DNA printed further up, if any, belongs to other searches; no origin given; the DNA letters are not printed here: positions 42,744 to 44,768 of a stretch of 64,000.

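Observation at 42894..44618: APS kinase fused to a catalytically degenerate ATP-sulfurylase-like domain, carrying a Sec-type signal peptide and embedded among pseudopilin genes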

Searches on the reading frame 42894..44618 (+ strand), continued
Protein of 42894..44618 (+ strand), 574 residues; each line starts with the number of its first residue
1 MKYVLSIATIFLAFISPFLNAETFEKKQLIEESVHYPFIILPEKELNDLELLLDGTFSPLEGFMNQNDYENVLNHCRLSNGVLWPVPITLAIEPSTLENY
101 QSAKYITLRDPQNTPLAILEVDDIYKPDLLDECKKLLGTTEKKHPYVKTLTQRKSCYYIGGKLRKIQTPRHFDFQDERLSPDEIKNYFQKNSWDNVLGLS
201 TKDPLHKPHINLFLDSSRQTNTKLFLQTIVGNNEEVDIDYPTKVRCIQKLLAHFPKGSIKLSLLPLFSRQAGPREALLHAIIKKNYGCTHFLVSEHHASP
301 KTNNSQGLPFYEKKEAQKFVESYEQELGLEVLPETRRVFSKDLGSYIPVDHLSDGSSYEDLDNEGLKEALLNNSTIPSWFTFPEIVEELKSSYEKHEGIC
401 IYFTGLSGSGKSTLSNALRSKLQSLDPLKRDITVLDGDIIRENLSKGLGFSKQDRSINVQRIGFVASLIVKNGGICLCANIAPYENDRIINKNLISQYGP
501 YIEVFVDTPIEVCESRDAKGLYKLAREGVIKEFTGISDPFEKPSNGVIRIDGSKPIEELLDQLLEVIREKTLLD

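Call 13: find_encoding_contigs(protein=P0048, flank=8000, max_places=2)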
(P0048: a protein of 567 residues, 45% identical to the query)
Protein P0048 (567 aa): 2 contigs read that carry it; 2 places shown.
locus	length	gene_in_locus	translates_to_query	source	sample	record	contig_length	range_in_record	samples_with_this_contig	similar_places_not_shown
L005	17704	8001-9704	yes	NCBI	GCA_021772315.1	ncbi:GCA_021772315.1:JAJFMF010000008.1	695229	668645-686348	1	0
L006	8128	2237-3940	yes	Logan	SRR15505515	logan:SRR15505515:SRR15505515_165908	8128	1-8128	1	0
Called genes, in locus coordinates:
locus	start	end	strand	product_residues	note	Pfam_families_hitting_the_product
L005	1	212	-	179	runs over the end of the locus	-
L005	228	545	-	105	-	PF00338:Ribosomal_S10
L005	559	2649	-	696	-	PF00009:GTP_EFTU, PF22042:EF-G_D2, PF03144:GTP_EFTU_D2, PF14492:EFG_III, PF16658:RF3_C, PF03764:EFG_IV, PF00679:EFG_C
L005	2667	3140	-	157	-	PF00177:Ribosomal_S7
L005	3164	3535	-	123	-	PF00164:Ribosom_S12_S23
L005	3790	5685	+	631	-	PF17804:TSP_NTD, PF00595:PDZ, PF13180:PDZ_2 (weak), PF03572:Peptidase_S41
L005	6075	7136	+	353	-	-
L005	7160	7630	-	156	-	-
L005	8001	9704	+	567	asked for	PF14306:PUA_2, PF01747:ATP-sulfurylase, PF01583:APS_kinase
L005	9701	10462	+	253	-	PF00561:Abhydrolase_1, PF12146:Hydrolase_4 (weak), PF12697:Abhydrolase_6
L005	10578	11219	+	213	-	-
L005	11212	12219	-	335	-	PF01018:GTP1_OBG, PF01926:MMR_HSR1, PF02421:FeoB_N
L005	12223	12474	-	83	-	PF01016:Ribosomal_L27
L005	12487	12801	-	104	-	PF00829:Ribosomal_L21p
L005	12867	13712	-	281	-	PF00950:ABC-3, PF01032:FecCD (weak)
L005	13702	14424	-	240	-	PF00005:ABC_tran, PF02463:SMC_N (faint), PF13304:AAA_21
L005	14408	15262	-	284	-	PF01297:ZnuA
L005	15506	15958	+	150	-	PF22811:Zn_ribbon_NrdR, PF03477:ATP-cone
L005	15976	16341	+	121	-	PF01258:zf-dskA_traR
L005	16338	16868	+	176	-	PF01252:Peptidase_A8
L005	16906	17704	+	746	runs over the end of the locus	-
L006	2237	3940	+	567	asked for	PF14306:PUA_2, PF01747:ATP-sulfurylase, PF01583:APS_kinase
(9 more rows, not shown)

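Call 14: find_encoding_contigs(protein=P0001, flank=1000, max_places=3)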
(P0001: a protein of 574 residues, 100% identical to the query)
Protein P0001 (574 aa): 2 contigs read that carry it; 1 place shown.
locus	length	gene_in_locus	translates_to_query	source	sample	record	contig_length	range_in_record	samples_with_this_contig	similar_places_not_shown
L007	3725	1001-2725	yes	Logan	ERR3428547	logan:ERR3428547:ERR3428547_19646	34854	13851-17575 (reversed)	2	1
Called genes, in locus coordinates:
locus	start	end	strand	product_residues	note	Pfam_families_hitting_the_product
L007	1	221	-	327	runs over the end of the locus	-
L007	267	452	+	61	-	-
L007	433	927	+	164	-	-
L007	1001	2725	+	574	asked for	PF14306:PUA_2, PF01747:ATP-sulfurylase, PF01583:APS_kinase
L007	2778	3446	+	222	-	-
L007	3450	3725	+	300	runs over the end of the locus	-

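Call 15: find_encoding_contigs(protein=P0003, flank=8000, max_places=2)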
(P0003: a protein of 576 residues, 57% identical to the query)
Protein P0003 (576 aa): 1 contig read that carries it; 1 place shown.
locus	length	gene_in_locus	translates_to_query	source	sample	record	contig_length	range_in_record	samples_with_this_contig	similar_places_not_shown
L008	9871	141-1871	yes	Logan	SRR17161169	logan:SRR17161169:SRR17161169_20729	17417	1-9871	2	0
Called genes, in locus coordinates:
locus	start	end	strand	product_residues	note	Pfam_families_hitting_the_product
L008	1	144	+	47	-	?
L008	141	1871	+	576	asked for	PF14306:PUA_2, PF01747:ATP-sulfurylase, PF01583:APS_kinase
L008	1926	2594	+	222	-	-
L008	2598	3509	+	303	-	-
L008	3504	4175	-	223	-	-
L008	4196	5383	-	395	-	PF00512:HisKA, PF13581:HATPase_c_2 (faint), PF02518:HATPase_c, PF13589:HATPase_c_3 (faint)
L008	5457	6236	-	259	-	-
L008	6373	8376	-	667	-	PF16483:Glyco_hydro_64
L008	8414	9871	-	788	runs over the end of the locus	PF00211:Guanylate_cyc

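Call 16: find_encoding_contigs(protein=P0005, flank=8000, max_places=2)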
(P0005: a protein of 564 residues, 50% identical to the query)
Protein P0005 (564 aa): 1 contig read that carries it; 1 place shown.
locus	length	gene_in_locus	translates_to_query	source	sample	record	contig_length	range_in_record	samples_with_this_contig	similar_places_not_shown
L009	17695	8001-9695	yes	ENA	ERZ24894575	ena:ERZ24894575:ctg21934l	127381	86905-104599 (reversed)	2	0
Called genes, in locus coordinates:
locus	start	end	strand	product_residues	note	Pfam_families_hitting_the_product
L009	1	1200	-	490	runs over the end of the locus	PF03023:MurJ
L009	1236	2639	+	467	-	PF00890:FAD_binding_2, PF01134:GIDA, PF01266:DAO (faint), PF07992:Pyr_redox_2, PF12831:FAD_oxidored, PF13738:Pyr_redox_3, PF00070:Pyr_redox, PF02852:Pyr_redox_dim, +3 more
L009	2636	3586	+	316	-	PF16881:LIAS_N (weak), PF04055:Radical_SAM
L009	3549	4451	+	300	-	PF13646:HEAT_2 (faint)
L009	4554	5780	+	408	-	PF00483:NTP_transferase, PF24894:Hexapep_GlmU, PF25084:LbH_EIF2B (faint), PF25247:LbH_GLGC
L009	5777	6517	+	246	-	PF00149:Metallophos, PF12850:Metallophos_2 (weak)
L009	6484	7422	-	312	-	-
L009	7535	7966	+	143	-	-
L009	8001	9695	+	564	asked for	PF14306:PUA_2, PF01747:ATP-sulfurylase, PF01583:APS_kinase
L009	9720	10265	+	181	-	-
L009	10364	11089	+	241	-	-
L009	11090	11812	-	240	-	PF00685:Sulfotransfer_1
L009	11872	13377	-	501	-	PF00512:HisKA, PF02518:HATPase_c, PF13589:HATPase_c_3 (weak)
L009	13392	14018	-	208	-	PF00685:Sulfotransfer_1 (faint)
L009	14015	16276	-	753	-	PF00672:HAMP, PF00211:Guanylate_cyc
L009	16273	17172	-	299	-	PF00557:Peptidase_M24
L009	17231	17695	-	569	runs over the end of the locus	PF02518:HATPase_c (weak), PF13589:HATPase_c_3, PF01119:DNA_mis_repair, PF08676:MutL_C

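Call 17: find_related_loci(query=P0001, collection=genome_contigs, flank=10000)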
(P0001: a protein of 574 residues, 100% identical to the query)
Query P0001 (574 aa) in genome_contigs; peptide patterns used: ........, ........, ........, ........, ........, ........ (x = any residue, [..] = any of these).
158 stretches matched a pattern; 1 encode a relative of the query (tblastn E <= 1e-3); 1 distinct loci.
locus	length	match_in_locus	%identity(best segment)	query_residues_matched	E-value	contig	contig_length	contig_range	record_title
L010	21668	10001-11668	45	1-565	1e-171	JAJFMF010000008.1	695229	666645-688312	MAG: Chlamydiae bacterium isolate OFTM116 OFTM116_7, whole genome shotgun sequence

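Call 18: list_cluster_members(proteins=[P0001, P0004, P0019, P0035, P0046, P0048, P0020, P0006, P0018, P0053])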
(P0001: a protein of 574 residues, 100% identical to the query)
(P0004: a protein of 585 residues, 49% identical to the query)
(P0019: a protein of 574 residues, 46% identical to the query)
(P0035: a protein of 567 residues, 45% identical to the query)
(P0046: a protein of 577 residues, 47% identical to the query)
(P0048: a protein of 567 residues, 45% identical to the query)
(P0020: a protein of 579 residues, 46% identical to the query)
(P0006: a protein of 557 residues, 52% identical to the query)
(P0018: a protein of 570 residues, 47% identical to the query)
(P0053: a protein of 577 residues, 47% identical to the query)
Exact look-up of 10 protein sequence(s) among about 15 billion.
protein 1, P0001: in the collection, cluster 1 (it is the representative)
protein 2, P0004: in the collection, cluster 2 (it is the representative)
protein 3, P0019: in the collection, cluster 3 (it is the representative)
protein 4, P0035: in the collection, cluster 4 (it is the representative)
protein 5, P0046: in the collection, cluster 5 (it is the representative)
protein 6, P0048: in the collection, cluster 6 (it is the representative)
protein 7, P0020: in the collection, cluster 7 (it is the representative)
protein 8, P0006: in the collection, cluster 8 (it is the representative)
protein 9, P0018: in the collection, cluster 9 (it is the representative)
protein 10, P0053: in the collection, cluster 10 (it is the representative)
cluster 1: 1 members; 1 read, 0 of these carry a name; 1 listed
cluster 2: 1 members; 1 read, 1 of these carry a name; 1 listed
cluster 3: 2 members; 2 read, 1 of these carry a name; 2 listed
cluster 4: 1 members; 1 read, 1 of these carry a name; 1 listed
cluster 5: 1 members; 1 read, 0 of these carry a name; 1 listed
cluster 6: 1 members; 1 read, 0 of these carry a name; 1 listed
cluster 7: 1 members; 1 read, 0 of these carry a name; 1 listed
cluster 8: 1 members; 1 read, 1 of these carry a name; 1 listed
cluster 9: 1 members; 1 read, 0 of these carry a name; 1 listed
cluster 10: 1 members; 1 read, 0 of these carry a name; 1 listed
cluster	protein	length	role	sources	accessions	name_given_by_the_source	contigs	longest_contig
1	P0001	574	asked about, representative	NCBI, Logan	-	-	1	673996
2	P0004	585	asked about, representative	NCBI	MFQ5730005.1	MAG: bifunctional sulfate adenylyltransferase/adenylylsulfate kinase [Waddliaceae ...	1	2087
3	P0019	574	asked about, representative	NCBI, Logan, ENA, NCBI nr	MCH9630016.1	MAG: putative bifunctional SAT/APS kinase [Chlamydiia bacterium] | putative bifunctional SAT/APS kinase [Chlamydiia bacterium]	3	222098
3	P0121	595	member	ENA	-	-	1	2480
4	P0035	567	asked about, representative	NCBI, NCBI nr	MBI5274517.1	MAG: bifunctional sulfate adenylyltransferase/adenylylsulfate kinase [Chlamydiales ... | bifunctional sulfate adenylyltransferase/adenylylsulfate kinase [Chlamydiales bacterium]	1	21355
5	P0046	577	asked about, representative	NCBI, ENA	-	-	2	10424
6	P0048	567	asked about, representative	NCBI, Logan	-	-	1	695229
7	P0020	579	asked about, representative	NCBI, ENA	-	-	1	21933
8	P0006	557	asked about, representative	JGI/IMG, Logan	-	sulfate adenylyltransferase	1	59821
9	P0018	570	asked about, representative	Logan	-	-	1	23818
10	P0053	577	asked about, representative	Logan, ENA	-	-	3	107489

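Call 19: search_protein_families(library=pfam, proteins=[L009:11090-11812:-, L009:13392-14018:-, L001:12558-13544:-, L008:3504-4175:-, L008:5457-6236:-, L009:7535-7966:+, L009:9720-10265:+, L009:10364-11089:+, L001:6209-7195:-], max_evalue=1)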
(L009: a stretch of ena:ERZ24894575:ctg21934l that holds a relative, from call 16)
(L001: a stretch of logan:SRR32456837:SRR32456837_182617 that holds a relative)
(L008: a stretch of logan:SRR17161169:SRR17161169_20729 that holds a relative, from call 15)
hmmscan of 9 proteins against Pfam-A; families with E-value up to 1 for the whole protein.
L009:11090-11812:- (240 aa): 2 families
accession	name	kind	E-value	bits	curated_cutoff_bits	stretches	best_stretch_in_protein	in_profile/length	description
PF00685.33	Sulfotransfer_1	-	3.7e-14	53.2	22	1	54-226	83-248/255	Sulfotransferase domain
PF08373.16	RAP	-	0.17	12.3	24.2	0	114-128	42-56/58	RAP domain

L009:13392-14018:- (208 aa): 1 family
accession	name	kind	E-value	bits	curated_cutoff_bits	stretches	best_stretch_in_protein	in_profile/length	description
PF00685.33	Sulfotransfer_1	-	1.2e-05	25.3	22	1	45-169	74-182/255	Sulfotransferase domain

L001:12558-13544:- (328 aa): 0 families

L008:3504-4175:- (223 aa): 2 families
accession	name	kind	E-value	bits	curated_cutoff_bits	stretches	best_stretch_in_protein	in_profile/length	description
PF02517.21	Rce1-like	-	0.0084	16.8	22.4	1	71-218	14-92/93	Type II CAAX prenyl endopeptidase Rce1-like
PF19533.4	Rab3-GAP_cat_C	-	0.044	14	27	1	68-156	89-176/203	Rab3 GTPase-activating protein catalytic subunit C-terminal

L008:5457-6236:- (259 aa): 0 families

L009:7535-7966:+ (143 aa): 1 family
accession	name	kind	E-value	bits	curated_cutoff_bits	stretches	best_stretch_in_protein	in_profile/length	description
PF18319.7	Zn_ribbon_PriA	-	0.28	11.6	26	1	118-130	3-15/27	PriA DNA helicase Cys-rich region (CRR) domain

L009:9720-10265:+ (181 aa): 3 families
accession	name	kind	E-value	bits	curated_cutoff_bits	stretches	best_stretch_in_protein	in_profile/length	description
PF11612.13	T2SSJ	-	0.0059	17.3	28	1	115-163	78-129/140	Type II secretion system (T2SS), protein J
PF07379.16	DUF1494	-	0.032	14.6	24.3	1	4-162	1-158/179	Protein of unknown function (DUF1494)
PF17561.7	TssO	-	0.048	14.3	29.2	1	13-65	17-71/148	Type VI secretion system, TssO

L009:10364-11089:+ (241 aa): 1 family
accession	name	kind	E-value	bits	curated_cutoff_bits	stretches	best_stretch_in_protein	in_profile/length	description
PF03492.21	Methyltransf_7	-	0.15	11.6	29.8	1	154-191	285-323/335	SAM dependent carboxyl methyltransferase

L001:6209-7195:- (328 aa): 0 families

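Call 53: search_protein_families(library=pfam, proteins=[L001:9792-10454:+, L008:1926-2594:+, L001:7442-7915:+, L001:10451-11356:+, L008:2598-3509:+], max_evalue=5)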
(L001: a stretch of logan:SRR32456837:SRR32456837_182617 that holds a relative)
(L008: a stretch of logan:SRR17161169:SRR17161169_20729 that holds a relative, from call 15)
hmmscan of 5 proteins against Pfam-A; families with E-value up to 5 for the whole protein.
L001:9792-10454:+ (220 aa): 2 families
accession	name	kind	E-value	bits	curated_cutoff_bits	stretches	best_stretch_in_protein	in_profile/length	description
PF07379.16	DUF1494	-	7.7e-05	23.1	24.3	1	5-148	1-131/179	Protein of unknown function (DUF1494)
PF07963.17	N_methyl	-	0.00019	21.3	21.2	1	5-25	3-23/27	Prokaryotic N-terminal methylation motif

L008:1926-2594:+ (222 aa): 3 families
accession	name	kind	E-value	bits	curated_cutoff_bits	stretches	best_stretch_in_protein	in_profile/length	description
PF07379.16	DUF1494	-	0.00031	21.1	24.3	1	6-151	1-132/179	Protein of unknown function (DUF1494)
PF07963.17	N_methyl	-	0.018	15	21.2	1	10-26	7-23/27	Prokaryotic N-terminal methylation motif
PF18323.6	CSN5_C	-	0.045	14.9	27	1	49-86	5-42/81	Cop9 signalosome subunit 5 C-terminal domain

L001:7442-7915:+ (157 aa): 0 families

L001:10451-11356:+ (301 aa): 4 families
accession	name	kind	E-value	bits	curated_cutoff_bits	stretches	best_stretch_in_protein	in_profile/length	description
PF08236.17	SRI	-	0.0027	18.4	23.5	1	107-154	4-51/78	SRI (Set2 Rpb1 interacting) domain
PF23737.1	HTH_71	-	0.034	14.5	27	1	113-135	4-26/50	HTH 3-helical bundle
PF19499.4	DUF6034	-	0.097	12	27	1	108-155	94-140/481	Family of unknown function (DUF6034)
PF03645.18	Tctex-1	-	0.2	12.4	22.8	1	108-149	3-43/95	Tctex-1 family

L008:2598-3509:+ (303 aa): 2 families
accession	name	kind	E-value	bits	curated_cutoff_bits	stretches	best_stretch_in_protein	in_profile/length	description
PF08681.18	TacA1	-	0.036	14.5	21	1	132-154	22-44/80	Antitoxin TacA 1-like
PF23463.1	WWE_2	-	0.091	14.2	25.3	1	50-87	41-74/94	WWE domain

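Call 91: search_protein_families(library=pfam, proteins=[L014:4420-5175:+, L014:1961-2449:-, L014:9241-9975:+, L015:4519-5454:+, L015:1271-2053:+, L015:107-994:-], max_evalue=0.1)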
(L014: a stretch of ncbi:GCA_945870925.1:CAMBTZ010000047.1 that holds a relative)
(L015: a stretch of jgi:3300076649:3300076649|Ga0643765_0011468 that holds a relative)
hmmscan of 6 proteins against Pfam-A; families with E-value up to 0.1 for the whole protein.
L014:4420-5175:+ (251 aa): 2 families
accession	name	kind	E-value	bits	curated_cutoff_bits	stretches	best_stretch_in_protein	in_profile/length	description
PF00685.33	Sulfotransfer_1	-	1.1e-07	31.9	22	1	25-235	2-249/255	Sulfotransferase domain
PF13469.12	Sulfotransfer_3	-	0.0049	17.6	27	1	108-176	130-211/216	Sulfotransferase family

L014:1961-2449:- (162 aa): 0 families

L014:9241-9975:+ (244 aa): 0 families

L015:4519-5454:+ (311 aa): 3 families
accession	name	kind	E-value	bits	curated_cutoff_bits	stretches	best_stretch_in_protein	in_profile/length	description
PF20102.4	DUF6492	-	2.3e-08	33.9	22.9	1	106-250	78-213/291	Family of unknown function (DUF6492)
PF09716.15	ETRAMP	-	0.061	13.8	29.1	0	5-74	7-59/81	Malarial early transcribed membrane protein (ETRAMP)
PF08468.16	MTS_N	-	0.071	13.6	27.3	0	23-72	56-106/158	Methyltransferase small domain N-terminal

L015:1271-2053:+ (260 aa): 0 families

L015:107-994:- (295 aa): 0 families
